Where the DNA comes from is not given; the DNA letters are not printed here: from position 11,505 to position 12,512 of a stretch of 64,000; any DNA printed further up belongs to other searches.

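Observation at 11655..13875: Orphan two-gene unit: divergent RelA/SpoT-like nucleotidyltransferase plus ParB/Srx-fold (DGHHR) protein between recJ and aspS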

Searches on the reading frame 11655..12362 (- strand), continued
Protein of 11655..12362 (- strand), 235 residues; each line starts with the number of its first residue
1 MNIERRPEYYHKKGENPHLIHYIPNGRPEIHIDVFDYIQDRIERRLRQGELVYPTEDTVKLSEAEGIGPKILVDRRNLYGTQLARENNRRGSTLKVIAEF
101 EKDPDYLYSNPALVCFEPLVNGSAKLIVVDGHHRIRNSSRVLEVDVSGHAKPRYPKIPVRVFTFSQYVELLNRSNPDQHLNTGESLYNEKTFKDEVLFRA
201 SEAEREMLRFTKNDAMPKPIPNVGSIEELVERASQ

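Call 104: find_encoding_contigs(protein=P0132, flank=7000, max_places=1)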
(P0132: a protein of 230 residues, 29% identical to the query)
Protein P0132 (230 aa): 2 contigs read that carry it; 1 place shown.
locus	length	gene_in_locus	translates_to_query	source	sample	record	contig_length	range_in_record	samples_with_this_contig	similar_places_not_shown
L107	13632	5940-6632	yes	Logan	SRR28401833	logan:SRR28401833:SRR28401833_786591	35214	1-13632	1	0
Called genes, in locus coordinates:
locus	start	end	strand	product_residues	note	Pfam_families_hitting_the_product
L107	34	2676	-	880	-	PF13231:PMT_2, PF01270:Glyco_hydro_8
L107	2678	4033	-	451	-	PF13506:Glyco_transf_21, PF13641:Glyco_tranf_2_3, PF13632:Glyco_trans_2_3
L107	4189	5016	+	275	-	PF05697:Trigger_N, PF05698:Trigger_C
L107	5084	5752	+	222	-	PF18904:DUF5660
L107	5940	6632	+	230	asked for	-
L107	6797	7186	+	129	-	-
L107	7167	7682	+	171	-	-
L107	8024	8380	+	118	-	-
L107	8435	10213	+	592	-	PF07973:tRNA_SAD, PF00587:tRNA-synt_2b, PF03129:HGTP_anticodon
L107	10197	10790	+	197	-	PF05198:IF3_N, PF00707:IF3_C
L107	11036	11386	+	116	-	PF00453:Ribosomal_L20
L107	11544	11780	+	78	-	-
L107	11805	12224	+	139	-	PF00293:NUDIX, PF14815:NUDIX_4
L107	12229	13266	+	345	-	PF02912:Phe_tRNA-synt_N, PF01409:tRNA-synt_2d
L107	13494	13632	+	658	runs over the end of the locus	PF03483:B3_4, PF03484:B5, PF17759:tRNA_synthFbeta, PF03147:FDX-ACB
